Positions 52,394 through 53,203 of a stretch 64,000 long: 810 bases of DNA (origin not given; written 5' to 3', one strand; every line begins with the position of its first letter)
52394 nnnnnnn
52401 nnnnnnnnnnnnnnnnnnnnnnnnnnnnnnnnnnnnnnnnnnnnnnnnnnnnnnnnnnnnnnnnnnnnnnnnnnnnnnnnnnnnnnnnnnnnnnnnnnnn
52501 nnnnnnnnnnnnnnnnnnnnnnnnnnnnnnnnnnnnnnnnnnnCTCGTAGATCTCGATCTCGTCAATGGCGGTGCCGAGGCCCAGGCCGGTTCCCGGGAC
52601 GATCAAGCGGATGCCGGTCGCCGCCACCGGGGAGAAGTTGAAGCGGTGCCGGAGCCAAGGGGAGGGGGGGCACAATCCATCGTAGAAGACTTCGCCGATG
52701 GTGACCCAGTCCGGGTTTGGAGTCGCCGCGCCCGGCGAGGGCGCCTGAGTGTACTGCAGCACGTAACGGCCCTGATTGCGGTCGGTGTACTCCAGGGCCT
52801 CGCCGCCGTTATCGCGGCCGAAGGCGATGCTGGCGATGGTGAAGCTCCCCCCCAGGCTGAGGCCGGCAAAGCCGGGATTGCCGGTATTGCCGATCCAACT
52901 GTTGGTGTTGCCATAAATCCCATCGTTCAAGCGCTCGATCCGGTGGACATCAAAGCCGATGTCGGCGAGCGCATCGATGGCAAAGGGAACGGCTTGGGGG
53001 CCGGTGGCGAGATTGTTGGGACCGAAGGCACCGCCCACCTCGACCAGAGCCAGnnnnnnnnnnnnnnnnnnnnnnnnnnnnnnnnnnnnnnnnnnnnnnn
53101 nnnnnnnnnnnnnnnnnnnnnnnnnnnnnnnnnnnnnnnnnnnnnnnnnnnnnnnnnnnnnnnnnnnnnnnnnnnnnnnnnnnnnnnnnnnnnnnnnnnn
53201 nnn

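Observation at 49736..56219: Two tandem paralogous giant genes built from 11 copies of a ~170-180-aa module in two alternating subtypes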

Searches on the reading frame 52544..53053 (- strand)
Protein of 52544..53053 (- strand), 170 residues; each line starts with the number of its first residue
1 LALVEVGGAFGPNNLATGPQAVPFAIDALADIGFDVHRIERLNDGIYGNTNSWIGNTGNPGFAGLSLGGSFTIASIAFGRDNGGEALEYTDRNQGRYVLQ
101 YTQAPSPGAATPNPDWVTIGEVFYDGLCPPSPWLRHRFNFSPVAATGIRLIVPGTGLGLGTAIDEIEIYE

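Call 8: search_solved_structures(query=A1, max_evalue=10, show_alignments=3)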
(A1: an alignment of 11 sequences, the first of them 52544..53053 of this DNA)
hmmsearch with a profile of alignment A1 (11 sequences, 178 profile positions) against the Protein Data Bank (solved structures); distinct sequences matched with E-value up to 10: 4.
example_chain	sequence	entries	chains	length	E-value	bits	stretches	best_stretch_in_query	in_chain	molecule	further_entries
4cua_A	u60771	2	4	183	0.25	14.1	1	125-177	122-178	BETA-GALACTOSIDASE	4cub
8wfx_E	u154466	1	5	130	1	12.1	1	135-175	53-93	CRISPR system Cms protein Csm2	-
2hg6_A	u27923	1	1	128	1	12.1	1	94-133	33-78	Hypothetical protein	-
8x5d_F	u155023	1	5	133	1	12.1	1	135-175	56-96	Csm2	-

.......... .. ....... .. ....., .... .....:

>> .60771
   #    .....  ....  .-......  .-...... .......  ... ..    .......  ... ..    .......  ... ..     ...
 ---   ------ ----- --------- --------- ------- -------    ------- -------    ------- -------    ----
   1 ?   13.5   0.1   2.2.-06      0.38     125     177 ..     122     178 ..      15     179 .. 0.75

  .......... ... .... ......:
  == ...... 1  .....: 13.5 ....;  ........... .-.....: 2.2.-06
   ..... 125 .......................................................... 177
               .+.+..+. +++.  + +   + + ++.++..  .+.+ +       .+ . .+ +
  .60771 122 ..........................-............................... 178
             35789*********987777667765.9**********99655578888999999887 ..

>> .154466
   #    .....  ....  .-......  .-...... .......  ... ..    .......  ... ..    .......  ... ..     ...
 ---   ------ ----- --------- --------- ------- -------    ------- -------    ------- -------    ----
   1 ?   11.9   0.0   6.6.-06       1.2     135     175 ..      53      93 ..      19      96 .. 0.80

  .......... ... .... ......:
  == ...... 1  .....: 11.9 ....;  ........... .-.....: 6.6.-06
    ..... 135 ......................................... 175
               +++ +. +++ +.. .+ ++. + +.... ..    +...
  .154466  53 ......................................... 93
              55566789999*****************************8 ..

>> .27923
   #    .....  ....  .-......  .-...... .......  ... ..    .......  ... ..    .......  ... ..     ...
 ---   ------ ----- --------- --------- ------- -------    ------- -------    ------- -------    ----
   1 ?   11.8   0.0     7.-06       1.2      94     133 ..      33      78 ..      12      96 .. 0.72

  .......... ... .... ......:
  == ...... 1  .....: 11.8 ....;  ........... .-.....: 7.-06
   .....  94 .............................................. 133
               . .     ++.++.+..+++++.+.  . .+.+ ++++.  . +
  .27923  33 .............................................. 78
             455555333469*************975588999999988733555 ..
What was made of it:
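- Tried and rejected: The 11-module profile gave only E 0.25 (call 8).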

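Call 13: find_homologous_proteins(query=A1, max_evalue=0.001)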
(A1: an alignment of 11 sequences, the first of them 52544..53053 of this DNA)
Query A1 (11 sequences) (170 aa, profile of the alignment): 71 proteins with E <= 0.001 among 8000 candidates.
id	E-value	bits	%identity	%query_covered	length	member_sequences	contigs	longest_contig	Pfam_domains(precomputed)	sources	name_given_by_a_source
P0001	1.3e-45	173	48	87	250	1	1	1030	-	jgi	jgi:hypothetical protein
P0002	8.8e-44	167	48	98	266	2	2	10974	-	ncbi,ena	-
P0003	2.8e-41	159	48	96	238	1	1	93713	PF07589.17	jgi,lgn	-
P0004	5.9e-41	158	51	93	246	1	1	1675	-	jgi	jgi:hypothetical protein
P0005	9.7e-41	157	46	99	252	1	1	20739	-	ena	-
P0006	4.7e-40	155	41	66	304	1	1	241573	-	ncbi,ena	-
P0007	5.2e-40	155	50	100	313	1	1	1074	-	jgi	jgi:hypothetical protein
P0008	4.8e-39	152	44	99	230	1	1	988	-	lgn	-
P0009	6.0e-38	148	54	93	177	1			-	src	-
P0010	6.7e-38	148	44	99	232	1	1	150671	PF07589.17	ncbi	-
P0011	1.4e-37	147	44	99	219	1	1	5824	-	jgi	-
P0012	3.0e-35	139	52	85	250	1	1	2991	-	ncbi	-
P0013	3.1e-35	139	45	99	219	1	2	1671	-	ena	-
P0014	7.2e-35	138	43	94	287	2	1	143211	PF02368.25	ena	-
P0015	1.2e-34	137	51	98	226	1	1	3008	-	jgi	jgi:hypothetical protein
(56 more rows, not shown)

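Call 22: search_protein_representatives(alignment_id=A1)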
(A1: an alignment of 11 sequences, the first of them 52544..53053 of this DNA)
Query: 11 sequences, 178 profile positions. Proteins with E-value up to 0.001 (for the whole library): 1308; up to 1e-10: 687; up to 1e-30: 277. The best 150 are listed.
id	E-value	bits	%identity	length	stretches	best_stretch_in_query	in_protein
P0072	0.0e+00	1206.2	-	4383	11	20-178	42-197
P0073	0.0e+00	1201.5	-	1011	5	2-178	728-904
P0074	0.0e+00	1125.9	-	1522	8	3-177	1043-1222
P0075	1.1e-254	852.5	-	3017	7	17-178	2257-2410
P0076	1.9e-245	822.4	-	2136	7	10-178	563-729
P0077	2.0e-243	815.8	-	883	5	2-178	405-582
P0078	1.9e-237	796.3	-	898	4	2-178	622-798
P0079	4.9e-233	781.9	-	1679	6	21-178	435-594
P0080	4.8e-212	713.5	-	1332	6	15-178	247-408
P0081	1.1e-211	712.4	-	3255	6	22-178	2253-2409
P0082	9.1e-207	696.4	-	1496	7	2-177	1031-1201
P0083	2.0e-205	692.0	-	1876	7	22-178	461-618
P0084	7.3e-200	673.9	-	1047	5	23-178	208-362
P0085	6.7e-199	670.7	-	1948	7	12-178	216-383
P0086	2.8e-188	636.1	-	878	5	2-178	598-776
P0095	4.6e-156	531.2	-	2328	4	25-178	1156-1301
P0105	1.9e-123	425.0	-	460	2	2-177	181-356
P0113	2.6e-111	385.4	-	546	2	2-177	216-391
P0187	4.8e-66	238.0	-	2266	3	22-178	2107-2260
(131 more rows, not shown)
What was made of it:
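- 1308 representative proteins at E<=1e-3, many with 2-11 modules (call 22).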

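Call 30: search_protein_families(library=pfam, proteins=[P0073, P0077, P0078, P0074, P0075, P0095], max_evalue=0.01)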
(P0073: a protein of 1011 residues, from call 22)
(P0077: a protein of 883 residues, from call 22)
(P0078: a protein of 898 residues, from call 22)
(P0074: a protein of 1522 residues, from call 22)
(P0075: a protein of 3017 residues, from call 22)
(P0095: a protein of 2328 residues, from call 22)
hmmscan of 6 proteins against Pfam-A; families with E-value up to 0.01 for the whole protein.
P0073 (1011 aa): 0 families

P0077 (883 aa): 0 families

P0078 (898 aa): 0 families

P0074 (1522 aa): 0 families

P0075 (3017 aa): 5 families
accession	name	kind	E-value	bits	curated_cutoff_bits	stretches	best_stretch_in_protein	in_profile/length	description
PF12951.13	PATR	-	2.6e-14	53.4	27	4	806-833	1-28/30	Passenger-associated-transport-repeat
PF22544.2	HYDIN_VesB_CFA65-like_Ig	-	3.2e-13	50.2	25.5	2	2076-2156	6-84/100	HYDIN/CFA65/VesB-like, Ig-like domain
PF02494.22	HYR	-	1.8e-10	41.4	21.7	2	2674-2734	21-81/81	HYR domain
PF07610.17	DUF1573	-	8.9e-07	29.3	26.1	0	2076-2157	4-81/98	Protein of unknown function (DUF1573)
PF22170.1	AnkX_ins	-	0.0086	16.7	27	0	2256-2297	25-66/83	Phosphocholine transferase AnkX insertion domain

P0095 (2328 aa): 8 families
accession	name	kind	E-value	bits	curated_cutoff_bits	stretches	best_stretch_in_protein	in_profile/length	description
PF22544.2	HYDIN_VesB_CFA65-like_Ig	-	2e-15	57.3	25.5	2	1859-1940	22-99/100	HYDIN/CFA65/VesB-like, Ig-like domain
PF22073.2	Cep192_D4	-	4.9e-13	49.7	35.5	1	1485-1586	4-111/112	Cep192 domain 4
PF02494.22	HYR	-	3.2e-12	47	21.7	1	1944-2022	2-81/81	HYR domain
PF12951.13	PATR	-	1.2e-10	41.7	27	2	969-998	1-30/30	Passenger-associated-transport-repeat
PF15780.11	ASH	-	1.4e-08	35.2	27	1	1837-1932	5-96/98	Abnormal spindle-like microcephaly-assoc'd, ASPM-SPD-2-Hydin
PF22067.2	Cep192_D3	-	3.2e-07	30.8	27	0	1859-1941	20-98/99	Cep192 domain 3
PF07610.17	DUF1573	-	5.9e-05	23.5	26.1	0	1859-1932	20-89/98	Protein of unknown function (DUF1573)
PF12371.14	TMEM131_like_N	-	0.0053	17.4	28.8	0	1492-1568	8-82/84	Transmembrane protein 131-like N-terminal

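Call 32: find_encoding_contigs(protein=P0073, flank=10000, max_places=6)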
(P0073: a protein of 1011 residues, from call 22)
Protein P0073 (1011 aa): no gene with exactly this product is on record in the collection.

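Call 34: find_encoding_contigs(protein=P0078, flank=10000, max_places=4)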
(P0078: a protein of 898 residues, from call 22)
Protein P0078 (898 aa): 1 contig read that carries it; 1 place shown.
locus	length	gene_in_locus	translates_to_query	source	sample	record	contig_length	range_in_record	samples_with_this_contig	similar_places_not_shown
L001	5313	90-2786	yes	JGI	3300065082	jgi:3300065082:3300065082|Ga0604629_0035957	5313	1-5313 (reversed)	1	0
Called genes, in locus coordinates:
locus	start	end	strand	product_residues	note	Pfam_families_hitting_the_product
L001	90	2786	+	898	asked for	-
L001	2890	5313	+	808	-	?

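Call 35: find_encoding_contigs(protein=P0077, flank=10000, max_places=4)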
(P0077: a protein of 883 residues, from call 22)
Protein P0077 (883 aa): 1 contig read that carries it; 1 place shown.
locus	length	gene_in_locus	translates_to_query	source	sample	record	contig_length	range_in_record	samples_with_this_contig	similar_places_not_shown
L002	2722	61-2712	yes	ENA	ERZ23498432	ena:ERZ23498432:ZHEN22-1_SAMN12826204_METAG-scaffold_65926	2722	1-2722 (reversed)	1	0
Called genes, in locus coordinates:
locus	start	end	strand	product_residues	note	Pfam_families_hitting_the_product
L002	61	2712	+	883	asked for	-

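Call 36: search_protein_families(library=pfam, proteins=[L001:2890-5313:+], max_evalue=0.01)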
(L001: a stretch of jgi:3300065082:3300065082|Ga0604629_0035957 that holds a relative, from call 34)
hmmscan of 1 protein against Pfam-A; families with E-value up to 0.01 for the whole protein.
L001:2890-5313:+ (808 aa): 0 families

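Call 41: find_related_loci(query=A1, collection=genome_contigs, flank=6000)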
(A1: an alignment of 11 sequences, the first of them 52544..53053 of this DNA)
Query A1 (170 aa) in genome_contigs; peptide patterns used: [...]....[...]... (x = any residue, [..] = any of these).
298 stretches matched a pattern; 284 encode a relative of the query (tblastn E <= 1e-3); the best 80 are kept; 79 distinct loci.
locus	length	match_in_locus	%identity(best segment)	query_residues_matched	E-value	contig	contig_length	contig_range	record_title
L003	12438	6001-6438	59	24-169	8e-52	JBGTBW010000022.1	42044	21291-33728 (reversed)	MAG: Verrucomicrobiales bacterium isolate JTS-RE105 k141_7836438, whole genome shotgun sequence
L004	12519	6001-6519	55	1-168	1e-49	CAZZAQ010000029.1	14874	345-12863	MAG TPA_asm: uncultured Bifidobacterium sp. isolate SRP119689_co1_255 genome assembly, contig: NODE_5735_length_14874_co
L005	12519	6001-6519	52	1-168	5e-49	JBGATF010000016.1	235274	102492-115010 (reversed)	MAG: Limisphaerales bacterium isolate MAG_AAO_H10.62 AAOH10-62_opera_contig_254, whole genome shotgun sequence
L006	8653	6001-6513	52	3-168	6e-49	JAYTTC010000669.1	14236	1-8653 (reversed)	MAG: Verrucomicrobiales bacterium isolate GFS_5300 GFS_5300_668, whole genome shotgun sequence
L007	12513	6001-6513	54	1-169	2e-48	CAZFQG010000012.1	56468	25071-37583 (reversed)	MAG TPA_asm: uncultured Planctomycetaceae bacterium isolate SRP241326_co4_218 genome assembly, contig: NODE_904_length_5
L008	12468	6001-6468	53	12-169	2e-47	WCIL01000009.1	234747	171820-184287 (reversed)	MAG: Phycisphaera sp. RhM NODE_46_length_234754_cov_6.466549, whole genome shotgun sequence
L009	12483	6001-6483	50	1-170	2e-47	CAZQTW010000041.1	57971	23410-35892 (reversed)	MAG TPA_asm: uncultured Planctomycetales bacterium isolate SRP167436_co1_220 genome assembly, contig: NODE_621_length_57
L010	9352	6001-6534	51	1-169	2e-46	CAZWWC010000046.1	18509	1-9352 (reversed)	MAG TPA_asm: uncultured Planctomycetaceae bacterium isolate binchicken_co100_313 genome assembly, contig: NODE_4647_leng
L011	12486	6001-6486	50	1-169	2e-46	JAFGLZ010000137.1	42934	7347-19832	MAG: Phycisphaerae bacterium isolate Zod_Metabat.429 k87_6247666, whole genome shotgun sequence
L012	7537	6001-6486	49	1-169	4e-46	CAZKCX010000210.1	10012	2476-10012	MAG TPA_asm: uncultured Planctomycetales bacterium isolate SRP141376_co2_370 genome assembly, contig: NODE_12619_length_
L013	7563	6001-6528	51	1-169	3e-46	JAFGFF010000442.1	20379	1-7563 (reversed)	MAG: Pirellulales bacterium isolate Zod_Metabat.1299 k87_13579692, whole genome shotgun sequence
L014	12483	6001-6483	48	1-170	4e-45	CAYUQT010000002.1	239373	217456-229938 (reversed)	MAG TPA_asm: uncultured Planctomycetales bacterium isolate binchicken_co66_175 genome assembly, contig: NODE_57_length_2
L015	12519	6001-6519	50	1-168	8e-45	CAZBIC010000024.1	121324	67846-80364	MAG TPA_asm: uncultured Bifidobacterium sp. isolate SRP302895_co1_406 genome assembly, contig: NODE_313_length_121324_co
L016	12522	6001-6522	53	1-169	1e-44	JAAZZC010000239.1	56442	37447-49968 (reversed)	MAG: Verrucomicrobiales bacterium isolate bin85o c_000001010454, whole genome shotgun sequence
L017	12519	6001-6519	51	1-168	1e-44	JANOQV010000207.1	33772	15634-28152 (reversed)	MAG: Pedosphaera sp. isolate VAR_4_metabat_254_sub VAR_4_k141_673141, whole genome shotgun sequence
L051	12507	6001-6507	45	11-170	1e-32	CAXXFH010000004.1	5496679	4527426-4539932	MAG: Thermoguttaceae bacterium isolate 312aca04-849c-440b-8203-9b7a9de13541 genome assembly, contig: contig_4, whole gen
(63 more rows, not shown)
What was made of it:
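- The 80 best loci that were listed are almost all Verrucomicrobiota or Planctomycetota (call 41).
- Tried and rejected: The 11-module alignment worked (call 41).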

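Call 54: find_encoding_contigs(protein=P0086, flank=10000, max_places=3)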
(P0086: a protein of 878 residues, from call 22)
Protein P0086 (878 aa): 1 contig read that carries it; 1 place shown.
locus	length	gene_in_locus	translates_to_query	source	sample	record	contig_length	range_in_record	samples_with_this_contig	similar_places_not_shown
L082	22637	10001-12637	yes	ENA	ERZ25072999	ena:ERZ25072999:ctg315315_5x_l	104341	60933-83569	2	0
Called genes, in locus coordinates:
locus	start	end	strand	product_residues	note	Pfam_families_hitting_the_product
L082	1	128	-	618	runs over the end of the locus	PF13354:Beta-lactamase2, PF13529:Peptidase_C39_2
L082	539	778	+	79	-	-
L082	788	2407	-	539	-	PF06956:RtcR, PF00158:Sigma54_activat, PF13191:AAA_16 (weak), PF14532:Sigma54_activ_2, PF00004:AAA (weak), PF05729:NACHT (weak), PF07728:AAA_5, PF25601:AAA_lid_14 (weak), +1 more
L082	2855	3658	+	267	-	-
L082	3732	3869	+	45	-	-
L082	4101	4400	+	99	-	-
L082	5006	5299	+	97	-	PF01139:RtcB (weak)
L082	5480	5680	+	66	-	-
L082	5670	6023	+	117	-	PF01139:RtcB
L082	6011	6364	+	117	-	PF01139:RtcB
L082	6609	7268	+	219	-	PF01137:RTC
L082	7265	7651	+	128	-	PF05189:RTC_insert (weak), PF01137:RTC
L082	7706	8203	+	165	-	-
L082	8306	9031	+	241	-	-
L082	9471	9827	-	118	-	-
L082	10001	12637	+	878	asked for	-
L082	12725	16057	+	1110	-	PF00932:LTD, PF08757:CotH, PF00932:LTD, PF00404:Dockerin_1 (weak)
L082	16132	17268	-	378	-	PF04198:Sugar-bind (weak)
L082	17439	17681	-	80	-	-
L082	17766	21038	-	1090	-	PF01326:PPDK_N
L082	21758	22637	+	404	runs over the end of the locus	PF13646:HEAT_2 (faint)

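Call 55: find_encoding_contigs(protein=P0113, flank=10000, max_places=3)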
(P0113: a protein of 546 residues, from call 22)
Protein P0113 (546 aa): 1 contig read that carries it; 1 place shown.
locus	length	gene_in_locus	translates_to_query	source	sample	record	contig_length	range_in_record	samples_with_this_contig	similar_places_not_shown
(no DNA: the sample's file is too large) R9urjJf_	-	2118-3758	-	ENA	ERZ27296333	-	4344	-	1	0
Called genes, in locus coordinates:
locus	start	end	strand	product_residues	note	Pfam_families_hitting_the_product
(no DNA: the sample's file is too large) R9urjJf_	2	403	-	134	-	?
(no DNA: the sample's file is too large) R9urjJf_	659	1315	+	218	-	PF14338:Mrr_N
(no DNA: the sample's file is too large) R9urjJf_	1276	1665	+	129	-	PF04471:Mrr_cat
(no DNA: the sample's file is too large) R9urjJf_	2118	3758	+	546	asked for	-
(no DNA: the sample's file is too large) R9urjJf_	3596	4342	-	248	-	?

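Call 56: find_encoding_contigs(protein=P0105, flank=10000, max_places=3)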
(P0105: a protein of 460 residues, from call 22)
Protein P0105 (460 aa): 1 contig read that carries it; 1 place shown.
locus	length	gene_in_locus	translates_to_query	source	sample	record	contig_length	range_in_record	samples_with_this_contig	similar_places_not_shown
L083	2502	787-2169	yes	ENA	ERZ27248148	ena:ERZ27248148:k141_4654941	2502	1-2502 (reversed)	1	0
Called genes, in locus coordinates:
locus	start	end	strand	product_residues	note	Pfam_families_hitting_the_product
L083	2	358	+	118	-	?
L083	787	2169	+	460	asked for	-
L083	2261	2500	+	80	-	?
